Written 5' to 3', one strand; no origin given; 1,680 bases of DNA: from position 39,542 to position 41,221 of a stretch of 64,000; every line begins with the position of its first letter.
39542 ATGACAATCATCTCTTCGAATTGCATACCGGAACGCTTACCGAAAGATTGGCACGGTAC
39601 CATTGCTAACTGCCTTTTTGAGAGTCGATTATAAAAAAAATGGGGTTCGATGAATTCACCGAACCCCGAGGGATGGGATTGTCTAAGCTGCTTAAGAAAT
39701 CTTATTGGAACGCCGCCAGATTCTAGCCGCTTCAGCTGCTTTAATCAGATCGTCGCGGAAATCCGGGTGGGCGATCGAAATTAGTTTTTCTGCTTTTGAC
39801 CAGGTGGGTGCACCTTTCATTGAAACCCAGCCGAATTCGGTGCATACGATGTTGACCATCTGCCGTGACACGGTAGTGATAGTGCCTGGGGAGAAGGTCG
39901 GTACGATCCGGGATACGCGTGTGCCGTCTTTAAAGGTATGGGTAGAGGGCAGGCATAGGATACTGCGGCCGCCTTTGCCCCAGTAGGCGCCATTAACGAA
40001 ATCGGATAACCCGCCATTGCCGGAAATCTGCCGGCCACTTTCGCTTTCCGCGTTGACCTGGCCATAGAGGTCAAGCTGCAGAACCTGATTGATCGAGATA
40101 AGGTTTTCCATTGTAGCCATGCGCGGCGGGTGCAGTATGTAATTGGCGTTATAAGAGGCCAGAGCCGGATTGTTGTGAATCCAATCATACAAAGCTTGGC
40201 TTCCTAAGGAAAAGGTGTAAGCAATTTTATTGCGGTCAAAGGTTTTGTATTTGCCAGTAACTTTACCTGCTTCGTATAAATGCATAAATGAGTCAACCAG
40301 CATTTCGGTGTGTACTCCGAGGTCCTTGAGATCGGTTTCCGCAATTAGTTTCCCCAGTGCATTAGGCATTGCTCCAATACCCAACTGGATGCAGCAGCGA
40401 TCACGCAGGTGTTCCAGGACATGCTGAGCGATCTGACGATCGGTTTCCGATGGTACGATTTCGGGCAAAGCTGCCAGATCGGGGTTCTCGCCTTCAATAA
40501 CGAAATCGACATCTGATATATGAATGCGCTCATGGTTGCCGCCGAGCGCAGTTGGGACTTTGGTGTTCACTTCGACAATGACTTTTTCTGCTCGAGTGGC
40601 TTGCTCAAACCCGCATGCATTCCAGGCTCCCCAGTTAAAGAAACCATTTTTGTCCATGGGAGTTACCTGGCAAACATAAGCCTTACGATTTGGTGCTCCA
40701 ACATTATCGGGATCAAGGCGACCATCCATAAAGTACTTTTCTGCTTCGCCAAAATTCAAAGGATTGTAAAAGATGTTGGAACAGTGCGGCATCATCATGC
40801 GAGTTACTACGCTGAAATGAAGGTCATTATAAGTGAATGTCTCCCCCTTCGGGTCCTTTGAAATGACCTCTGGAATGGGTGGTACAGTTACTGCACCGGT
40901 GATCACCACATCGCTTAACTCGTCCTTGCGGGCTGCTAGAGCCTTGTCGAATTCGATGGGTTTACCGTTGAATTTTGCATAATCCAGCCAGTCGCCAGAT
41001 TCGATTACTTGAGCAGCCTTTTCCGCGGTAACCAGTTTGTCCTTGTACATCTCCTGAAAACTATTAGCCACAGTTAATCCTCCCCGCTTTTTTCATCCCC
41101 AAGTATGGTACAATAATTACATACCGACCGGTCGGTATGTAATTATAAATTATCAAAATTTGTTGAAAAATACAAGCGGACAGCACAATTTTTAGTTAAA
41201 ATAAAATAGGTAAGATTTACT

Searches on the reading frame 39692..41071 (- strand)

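Call 11: search_protein_families(library=ncbifam, proteins=[window:39692-41071:-], max_evalue=0.00001)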
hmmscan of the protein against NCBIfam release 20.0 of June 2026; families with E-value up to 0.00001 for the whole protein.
window:39692-41071:- (459 aa): 4 families
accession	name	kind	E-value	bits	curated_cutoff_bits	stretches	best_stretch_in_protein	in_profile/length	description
TIGR03948.1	butyr_acet_CoA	equivalog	2.2e-141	471.7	674.8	1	4-457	1-445/445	butyryl-CoA:acetate CoA-transferase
TIGR03458.1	YgfH_subfam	subfamily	8.8e-25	87.3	658.7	1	206-449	223-462/489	succinate CoA transferase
NF053853.1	ScActCoATferScpC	equivalog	3.8e-21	75.4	500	1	215-449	236-466/493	succinyl-CoA:acetate CoA-transferase ScpC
NF053666.1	BtrAceCoATfers1341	equivalog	1e-19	70.8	740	1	226-443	252-456/492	butyryl-CoA:acetate CoA transferase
